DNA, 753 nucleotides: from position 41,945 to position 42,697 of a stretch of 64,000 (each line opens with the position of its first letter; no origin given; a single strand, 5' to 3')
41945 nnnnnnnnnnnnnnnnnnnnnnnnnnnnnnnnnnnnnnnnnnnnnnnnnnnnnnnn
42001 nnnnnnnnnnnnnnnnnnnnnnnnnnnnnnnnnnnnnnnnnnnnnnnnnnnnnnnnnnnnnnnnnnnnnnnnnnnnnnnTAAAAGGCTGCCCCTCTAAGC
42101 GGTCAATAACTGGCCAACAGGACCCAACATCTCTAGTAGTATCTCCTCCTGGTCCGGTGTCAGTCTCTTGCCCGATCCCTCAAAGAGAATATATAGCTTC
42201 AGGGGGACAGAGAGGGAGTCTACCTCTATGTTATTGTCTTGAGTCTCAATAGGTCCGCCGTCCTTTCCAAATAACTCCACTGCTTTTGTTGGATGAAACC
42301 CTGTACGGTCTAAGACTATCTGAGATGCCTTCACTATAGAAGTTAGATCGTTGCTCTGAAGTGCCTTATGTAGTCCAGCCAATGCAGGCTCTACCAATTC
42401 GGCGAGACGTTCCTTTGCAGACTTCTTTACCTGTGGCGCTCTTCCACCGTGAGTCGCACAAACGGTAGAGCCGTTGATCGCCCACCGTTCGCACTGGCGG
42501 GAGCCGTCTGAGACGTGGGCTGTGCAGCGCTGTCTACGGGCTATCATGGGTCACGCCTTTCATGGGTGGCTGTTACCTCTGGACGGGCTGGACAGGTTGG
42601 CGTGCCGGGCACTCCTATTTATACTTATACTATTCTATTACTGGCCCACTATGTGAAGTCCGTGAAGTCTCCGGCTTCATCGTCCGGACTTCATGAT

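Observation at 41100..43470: AT-richer three-gene cargo core: DUF3800-like protein plus two ORFans (one with an N-terminal Cys/His cluster), a candidate defence or other accessory module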

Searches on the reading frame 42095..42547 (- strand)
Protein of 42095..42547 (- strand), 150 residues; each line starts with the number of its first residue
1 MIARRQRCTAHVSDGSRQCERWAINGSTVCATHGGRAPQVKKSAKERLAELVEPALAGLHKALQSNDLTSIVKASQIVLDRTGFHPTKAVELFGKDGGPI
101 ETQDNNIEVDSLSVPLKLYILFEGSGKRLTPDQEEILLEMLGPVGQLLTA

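Call 5: search_protein_families(library=pfam, proteins=[window:42095-42547:-], max_evalue=1)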
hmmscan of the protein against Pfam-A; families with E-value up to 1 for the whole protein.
window:42095-42547:- (150 aa): 1 family
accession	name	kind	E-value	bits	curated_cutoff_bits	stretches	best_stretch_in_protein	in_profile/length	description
PF08879.15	WRC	-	0.1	12.7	28.6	1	18-42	15-39/43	WRC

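Call 6: search_protein_families(library=padloc, proteins=[window:42095-42547:-], max_evalue=1)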
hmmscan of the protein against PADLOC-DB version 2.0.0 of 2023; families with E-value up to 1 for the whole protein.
window:42095-42547:- (150 aa): 0 families

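Call 7: search_protein_families(library=phrogs, proteins=[window:42095-42547:-], max_evalue=1)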
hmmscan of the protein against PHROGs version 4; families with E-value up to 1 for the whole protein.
window:42095-42547:- (150 aa): 7 families
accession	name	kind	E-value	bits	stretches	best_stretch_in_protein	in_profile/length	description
phrog_3678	-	unknown function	5.8e-10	40.4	1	4-48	9-52/213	-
phrog_7407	-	unknown function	0.0021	18.6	1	8-37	89-118/370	-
phrog_10899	-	head and packaging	0.0039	17.1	1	8-49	91-132/443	terminase small subunit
phrog_2538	-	head and packaging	0.017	16.2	1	40-97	48-106/129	terminase small subunit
phrog_6177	-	unknown function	0.019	15.5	1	8-51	64-108/224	-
phrog_18246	-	unknown function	0.23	12.5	1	9-83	11-90/171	-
phrog_35761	-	unknown function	0.28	12.4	1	9-75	11-81/100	-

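Call 8: search_protein_families(library=ncbifam, proteins=[window:42095-42547:-], max_evalue=1)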
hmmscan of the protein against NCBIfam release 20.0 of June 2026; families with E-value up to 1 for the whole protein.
window:42095-42547:- (150 aa): 2 families
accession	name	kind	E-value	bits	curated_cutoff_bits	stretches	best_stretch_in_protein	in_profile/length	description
NF041373.1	HGG_STG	domain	0.00086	19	29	1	8-37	1-29/38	HGGxSTG domain-containing protein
NF040865.1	a_tRNA_ed_AlaXM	equivalog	0.22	11.2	300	1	72-109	21-56/234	alanyl-tRNA editing protein AlaXM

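Call 12: find_homologous_proteins(query=window:42095-42547:-)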
Query window:42095-42547:- (150 aa): 126 proteins with E <= 0.001 among 157 candidates; the best 120 are listed.
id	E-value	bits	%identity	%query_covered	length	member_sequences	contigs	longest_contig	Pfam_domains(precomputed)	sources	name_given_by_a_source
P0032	9.4e-86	303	93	100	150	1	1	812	-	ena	-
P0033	1.2e-83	296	91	100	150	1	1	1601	-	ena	-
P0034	1.8e-71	257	77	100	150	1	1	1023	-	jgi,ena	-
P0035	8.1e-64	232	90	81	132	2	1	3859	-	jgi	jgi:hypothetical protein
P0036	2.3e-61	224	78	89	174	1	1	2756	-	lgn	-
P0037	7.2e-59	216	76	91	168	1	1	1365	-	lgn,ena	-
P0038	1.2e-58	215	71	94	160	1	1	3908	-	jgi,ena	jgi:hypothetical protein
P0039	2.4e-57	211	73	87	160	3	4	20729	-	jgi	jgi:hypothetical protein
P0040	2.3e-55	205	72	88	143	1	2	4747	-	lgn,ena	-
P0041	7.9e-55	203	72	91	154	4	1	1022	-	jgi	jgi:hypothetical protein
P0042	9.0e-55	203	73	87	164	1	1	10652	-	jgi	jgi:hypothetical protein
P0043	6.1e-54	200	73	87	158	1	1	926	-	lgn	-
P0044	9.8e-54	199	75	82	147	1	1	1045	-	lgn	-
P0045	1.7e-53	198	73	87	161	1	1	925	-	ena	-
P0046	1.8e-53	198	72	86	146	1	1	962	-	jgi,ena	-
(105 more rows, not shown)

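Call 18: find_related_loci(query=A1, collection=genome_contigs, flank=10000)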
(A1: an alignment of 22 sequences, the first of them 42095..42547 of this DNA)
Query A1 (150 aa) in genome_contigs; peptide patterns used: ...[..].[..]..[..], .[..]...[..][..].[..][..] (x = any residue, [..] = any of these).
497 stretches matched a pattern; 14 encode a relative of the query (tblastn E <= 1e-3); 14 distinct loci.
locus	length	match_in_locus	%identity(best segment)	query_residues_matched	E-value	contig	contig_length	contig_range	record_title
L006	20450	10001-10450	67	1-150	8e-62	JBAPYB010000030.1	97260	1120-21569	MAG: Thermoanaerobaculia bacterium isolate MFD00413_ilm_asm_bin5 k127_86427, whole genome shotgun sequence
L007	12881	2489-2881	73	1-130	2e-60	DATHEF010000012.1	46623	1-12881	MAG TPA_asm: Thermoanaerobaculia bacterium isolate SMAG_U12414 k141_359730, whole genome shotgun sequence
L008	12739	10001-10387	62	1-147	8e-55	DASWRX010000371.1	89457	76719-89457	MAG TPA_asm: Thermoanaerobaculia bacterium isolate SMAG_U3534 k141_972729, whole genome shotgun sequence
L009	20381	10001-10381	70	1-126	3e-54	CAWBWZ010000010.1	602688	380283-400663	MAG: uncultured Acidobacteriota bacterium isolate MFD07386.bin.2.49 genome assembly, contig: contig_43318, whole genome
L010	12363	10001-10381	65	1-145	2e-54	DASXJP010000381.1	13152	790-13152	MAG TPA_asm: Thermoanaerobaculia bacterium isolate SMAG_U5251 k141_4028323, whole genome shotgun sequence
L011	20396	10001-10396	64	1-133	2e-54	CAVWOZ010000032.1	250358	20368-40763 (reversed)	MAG: uncultured Acidobacteriota bacterium isolate MFD09368.bin.3.159 genome assembly, contig: contig_46339, whole genome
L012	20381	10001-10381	61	1-145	8e-53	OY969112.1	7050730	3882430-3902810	MAG: uncultured Acidobacteriota bacterium isolate MFD04212.bin.1.16 genome assembly, chromosome: 1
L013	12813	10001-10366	66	1-127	2e-52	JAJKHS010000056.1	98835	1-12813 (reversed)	MAG: Thermoanaerobaculum sp. isolate b48_HoplandSoilSeptJan k101_3459243, whole genome shotgun sequence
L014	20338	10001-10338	90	1-114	2e-45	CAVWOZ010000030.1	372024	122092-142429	MAG: uncultured Acidobacteriota bacterium isolate MFD09368.bin.3.159 genome assembly, contig: contig_41193, whole genome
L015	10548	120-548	42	6-144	3e-32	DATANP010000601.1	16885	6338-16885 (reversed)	MAG TPA_asm: Thermoanaerobaculia bacterium isolate SMAG_U7022 k141_497559, whole genome shotgun sequence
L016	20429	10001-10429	42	6-144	6e-31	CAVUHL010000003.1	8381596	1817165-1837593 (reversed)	MAG: uncultured Holophagales bacterium isolate MFD01916.bin.1.17 genome assembly, contig: contig_1998, whole genome shot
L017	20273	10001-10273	45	6-92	2e-20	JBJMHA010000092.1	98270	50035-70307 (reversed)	MAG: Thermoanaerobaculia bacterium isolate H1_16_all_fractions_metab_conc_6_69_19 k255_4918050, whole genome shotgun seq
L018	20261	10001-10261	47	6-87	4e-19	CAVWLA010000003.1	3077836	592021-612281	MAG: uncultured Acidobacteriota bacterium isolate MFD09368.bin.1.23 genome assembly, contig: contig_7173, whole genome s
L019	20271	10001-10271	45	17-94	6e-11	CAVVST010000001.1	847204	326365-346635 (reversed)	MAG: uncultured Acidobacteriota bacterium isolate MFD02840.bin.2.185 genome assembly, contig: contig_15690, whole genome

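Call 33: search_protein_families(library=pfam, proteins=[L006:8556-9947:+, L011:7673-9172:+, L012:8522-9784:+, L016:8426-9832:+, L008:8946-9770:+, L017:9148-9813:+, L010:7645-8493:+], max_evalue=0.01)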
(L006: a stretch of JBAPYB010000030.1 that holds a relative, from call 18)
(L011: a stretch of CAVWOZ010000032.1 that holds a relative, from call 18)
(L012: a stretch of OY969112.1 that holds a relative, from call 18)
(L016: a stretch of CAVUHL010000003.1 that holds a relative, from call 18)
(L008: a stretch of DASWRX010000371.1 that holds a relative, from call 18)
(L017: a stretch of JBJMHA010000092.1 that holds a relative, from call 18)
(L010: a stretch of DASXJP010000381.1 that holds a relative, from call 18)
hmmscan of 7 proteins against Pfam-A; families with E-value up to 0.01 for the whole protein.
L006:8556-9947:+ (463 aa): 1 family
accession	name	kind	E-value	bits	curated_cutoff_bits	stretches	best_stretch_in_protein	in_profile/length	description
PF13148.11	DUF3987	-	1.2e-67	229.1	27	2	142-382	113-363/364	Protein of unknown function (DUF3987)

L011:7673-9172:+ (499 aa): 2 families
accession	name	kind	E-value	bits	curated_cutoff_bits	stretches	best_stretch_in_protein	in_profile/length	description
PF19263.5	DUF5906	-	2.4e-13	51.2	27.6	1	176-285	2-114/114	Family of unknown function (DUF5906)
PF05272.17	VapE-like_dom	-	3.9e-05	23.7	25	1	153-296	35-173/217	Virulence-associated protein E-like domain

L012:8522-9784:+ (420 aa): 2 families
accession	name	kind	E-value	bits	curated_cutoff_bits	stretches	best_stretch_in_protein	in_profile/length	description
PF13481.12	AAA_25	-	2.4e-22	80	27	1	130-290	14-194/195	AAA domain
PF03796.21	DnaB_C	-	0.0057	16.5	27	0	149-245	19-108/255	DnaB-like helicase C terminal domain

L016:8426-9832:+ (468 aa): 3 families
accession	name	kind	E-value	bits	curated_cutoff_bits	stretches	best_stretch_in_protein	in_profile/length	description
PF08706.16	D5_N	-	1.6e-30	106.8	22.4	1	24-168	2-143/145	D5 N terminal like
PF19263.5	DUF5906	-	2.1e-05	25.6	27.6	1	198-308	1-108/114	Family of unknown function (DUF5906)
PF03288.22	Pox_D5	-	0.0011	19.8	21.4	1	378-429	2-54/86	Poxvirus D5 protein-like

L008:8946-9770:+ (274 aa): 0 families

L017:9148-9813:+ (221 aa): 0 families

L010:7645-8493:+ (282 aa): 0 families

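Call 34: search_protein_families(library=pfam, proteins=[L006:10585-11352:-, L006:11437-12279:-, L007:2980-3756:-, L007:3857-4999:+, L008:10608-11360:-, L008:11371-11895:-, L010:10462-11442:-, L010:11613-12080:-, L011:10530-11504:-, L012:10429-10920:-], max_evalue=0.01)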
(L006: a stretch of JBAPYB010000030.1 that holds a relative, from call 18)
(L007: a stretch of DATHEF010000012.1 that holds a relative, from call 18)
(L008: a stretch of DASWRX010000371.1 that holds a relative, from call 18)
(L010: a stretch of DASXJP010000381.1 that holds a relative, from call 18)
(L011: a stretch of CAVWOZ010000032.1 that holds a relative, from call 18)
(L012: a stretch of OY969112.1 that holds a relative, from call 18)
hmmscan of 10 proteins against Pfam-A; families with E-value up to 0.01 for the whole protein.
L006:10585-11352:- (255 aa): 0 families

L006:11437-12279:- (280 aa): 0 families

L007:2980-3756:- (258 aa): 0 families

L007:3857-4999:+ (380 aa): 0 families

L008:10608-11360:- (250 aa): 0 families

L008:11371-11895:- (174 aa): 0 families

L010:10462-11442:- (326 aa): 0 families

L010:11613-12080:- (155 aa): 2 families
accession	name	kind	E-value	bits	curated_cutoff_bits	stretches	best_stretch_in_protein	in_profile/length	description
PF13671.12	AAA_33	-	5.3e-07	30.5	27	1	11-116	1-115/143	AAA domain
PF13401.12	AAA_22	-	0.0019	18.9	27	1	9-67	5-56/130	AAA domain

L011:10530-11504:- (324 aa): 1 family
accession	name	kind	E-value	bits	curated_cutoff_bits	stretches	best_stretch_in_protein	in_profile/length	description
PF08867.16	FRG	-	2.5e-22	80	25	1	43-135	2-91/94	FRG domain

L012:10429-10920:- (163 aa): 0 families

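Call 35: search_protein_families(library=pfam, proteins=[L012:10960-11424:-, L014:10484-11122:-, L014:11247-11750:-, L014:12344-12997:-, L014:13016-13654:-, L015:803-1213:-, L015:1229-1774:-, L015:1771-2613:-, L017:10395-10841:-, L017:10879-11499:-], max_evalue=0.01)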
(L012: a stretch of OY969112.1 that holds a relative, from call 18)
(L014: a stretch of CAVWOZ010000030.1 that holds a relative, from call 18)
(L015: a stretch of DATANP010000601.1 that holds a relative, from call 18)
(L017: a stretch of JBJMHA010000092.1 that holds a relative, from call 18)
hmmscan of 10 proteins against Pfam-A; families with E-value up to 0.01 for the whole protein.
L012:10960-11424:- (154 aa): 1 family
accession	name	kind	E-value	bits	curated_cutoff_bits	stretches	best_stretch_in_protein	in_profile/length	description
PF11992.13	TgpA_N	-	0.0088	15.5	30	1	22-72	23-73/333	TgpA N-terminal domain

L014:10484-11122:- (212 aa): 0 families

L014:11247-11750:- (167 aa): 0 families

L014:12344-12997:- (217 aa): 0 families

L014:13016-13654:- (212 aa): 0 families

L015:803-1213:- (136 aa): 0 families

L015:1229-1774:- (181 aa): 0 families

L015:1771-2613:- (280 aa): 0 families

L017:10395-10841:- (148 aa): 1 family
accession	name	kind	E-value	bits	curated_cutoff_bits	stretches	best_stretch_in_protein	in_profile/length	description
PF19474.4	DUF6011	-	5.8e-13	48.6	26.6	1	114-141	9-36/37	Family of unknown function (DUF6011)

L017:10879-11499:- (206 aa): 2 families
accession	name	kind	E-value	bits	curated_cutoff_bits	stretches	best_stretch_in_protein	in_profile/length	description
PF18735.6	HEPN_RiboL-PSP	-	7.4e-05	23.2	28.4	1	106-139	144-179/191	RiboL-PSP-HEPN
PF05068.17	MtlR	-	0.00038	20.8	25.2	1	51-144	20-120/165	Mannitol repressor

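Call 40: search_solved_structures(query=A1, max_evalue=10)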
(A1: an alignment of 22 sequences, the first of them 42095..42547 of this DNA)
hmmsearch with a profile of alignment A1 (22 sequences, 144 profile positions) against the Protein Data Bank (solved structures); distinct sequences matched with E-value up to 10: 4.
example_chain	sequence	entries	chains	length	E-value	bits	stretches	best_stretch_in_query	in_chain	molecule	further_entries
6w7t_I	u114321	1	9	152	0.00016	24.9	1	28-105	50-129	small terminase subunit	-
7joq_I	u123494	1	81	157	0.00021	24.5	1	71-105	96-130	Small Terminase subunit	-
9k7y_A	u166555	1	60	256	1.3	12.2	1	39-78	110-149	Cage-i53-Zn1-HEHE-14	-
7zg6_A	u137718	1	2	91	1.4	12.1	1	39-84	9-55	DUF1778 domain-containing protein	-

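Call 42: search_solved_structures(query=A1, max_evalue=0.01, show_alignments=2)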
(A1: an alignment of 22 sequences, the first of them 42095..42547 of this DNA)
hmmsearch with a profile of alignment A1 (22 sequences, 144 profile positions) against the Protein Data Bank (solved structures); distinct sequences matched with E-value up to 0.01: 2.
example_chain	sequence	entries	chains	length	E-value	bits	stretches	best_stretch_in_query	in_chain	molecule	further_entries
6w7t_I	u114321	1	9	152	0.00016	24.9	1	28-105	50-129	small terminase subunit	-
7joq_I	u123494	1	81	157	0.00021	24.5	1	71-105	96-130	Small Terminase subunit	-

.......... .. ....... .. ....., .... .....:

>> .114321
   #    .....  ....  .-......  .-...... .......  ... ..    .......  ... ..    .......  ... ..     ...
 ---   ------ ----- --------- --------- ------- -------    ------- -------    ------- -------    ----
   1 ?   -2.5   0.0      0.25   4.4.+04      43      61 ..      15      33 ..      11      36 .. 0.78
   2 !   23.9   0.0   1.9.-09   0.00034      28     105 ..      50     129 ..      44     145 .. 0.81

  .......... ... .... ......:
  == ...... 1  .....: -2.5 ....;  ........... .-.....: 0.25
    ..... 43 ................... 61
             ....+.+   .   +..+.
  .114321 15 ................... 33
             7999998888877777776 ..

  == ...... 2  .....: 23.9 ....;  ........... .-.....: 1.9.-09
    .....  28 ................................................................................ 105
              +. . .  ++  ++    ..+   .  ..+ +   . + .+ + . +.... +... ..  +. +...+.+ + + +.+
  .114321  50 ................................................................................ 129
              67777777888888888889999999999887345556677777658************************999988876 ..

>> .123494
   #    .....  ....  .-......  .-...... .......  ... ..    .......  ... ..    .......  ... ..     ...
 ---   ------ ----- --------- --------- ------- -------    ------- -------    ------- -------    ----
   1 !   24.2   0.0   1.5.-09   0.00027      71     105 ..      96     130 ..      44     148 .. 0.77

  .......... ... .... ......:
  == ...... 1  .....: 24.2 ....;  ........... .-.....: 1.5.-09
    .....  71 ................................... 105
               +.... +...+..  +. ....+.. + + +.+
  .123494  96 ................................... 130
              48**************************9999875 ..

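Call 47: find_related_loci(query=A1, collection=viral_contigs, flank=10000)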
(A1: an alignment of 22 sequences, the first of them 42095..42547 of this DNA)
Query A1 (150 aa) in viral_contigs; peptide patterns used: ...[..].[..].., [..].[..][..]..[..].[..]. (x = any residue, [..] = any of these).
56 stretches matched a pattern; 1 encode a relative of the query (tblastn E <= 1e-3); 1 distinct loci.
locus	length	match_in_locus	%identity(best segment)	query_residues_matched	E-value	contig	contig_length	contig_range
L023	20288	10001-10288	52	7-101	6e-26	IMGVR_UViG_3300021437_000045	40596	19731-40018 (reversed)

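Call 51: search_protein_families(library=phrogs, proteins=[L023:9998-10381:+, L023:10293-11660:+, L023:12263-13021:+, L023:13285-14187:+, L023:14420-15076:+, L023:15195-16241:+, L023:8903-9421:+, L023:8096-8830:+], max_evalue=0.001)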
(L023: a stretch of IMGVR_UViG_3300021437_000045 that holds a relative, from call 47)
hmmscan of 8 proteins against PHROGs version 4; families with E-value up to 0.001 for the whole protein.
L023:9998-10381:+ (127 aa): 2 families
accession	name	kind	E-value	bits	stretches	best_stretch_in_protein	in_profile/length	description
phrog_3678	-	unknown function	2.3e-10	41.7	1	2-43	12-52/213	-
phrog_2538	-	head and packaging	7.4e-05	23.9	1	41-106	54-117/129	terminase small subunit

L023:10293-11660:+ (455 aa): 4 families
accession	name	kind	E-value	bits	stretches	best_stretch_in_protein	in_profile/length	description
phrog_979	-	head and packaging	1.4e-33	117.5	2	264-436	416-601/642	terminase large subunit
phrog_38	-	head and packaging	3.3e-26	93.2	1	268-443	532-712/760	terminase large subunit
phrog_2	-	head and packaging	9.2e-17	62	1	58-438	270-596/807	terminase large subunit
phrog_5573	-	head and packaging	0.00036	21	1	281-436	76-236/250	terminase large subunit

L023:12263-13021:+ (252 aa): 1 family
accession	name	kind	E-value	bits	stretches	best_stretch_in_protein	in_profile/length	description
phrog_13286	-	tail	0.00045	19.7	1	78-131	271-323/662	tail protein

L023:13285-14187:+ (300 aa): 0 families

L023:14420-15076:+ (218 aa): 0 families

L023:15195-16241:+ (348 aa): 0 families

L023:8903-9421:+ (172 aa): 1 family
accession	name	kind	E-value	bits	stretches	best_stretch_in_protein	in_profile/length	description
phrog_391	-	DNA, RNA and nucleotide metabolism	5.9e-05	23.8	1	19-135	37-157/298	replication initiation O-like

L023:8096-8830:+ (244 aa): 0 families

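Call 52: predict_structure(alignment_id=A1)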
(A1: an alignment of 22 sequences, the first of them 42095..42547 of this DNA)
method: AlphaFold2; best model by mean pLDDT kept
length: 150 residues; sequences in the alignment: 22
mean_pLDDT: 78.1   pTM: 0.38
mean pLDDT of the five models: 78.1, 75.7, 75.6, 72.9, 72.5
residues with pLDDT >= 90: 28; 70-90: 87; 50-70: 31; < 50: 4
segments of 3 or more residues with pLDDT < 50: none
pLDDT, mean of each block of 10 residues (from residue 1): 74 88 85 81 77 90 93 89 70 54 65 84 82 82 60
secondary structure, 60 per line:
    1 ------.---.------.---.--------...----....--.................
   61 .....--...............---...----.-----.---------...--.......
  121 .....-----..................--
elements in order: H38-41 H44-65 H68-82 H114-125 H131-148
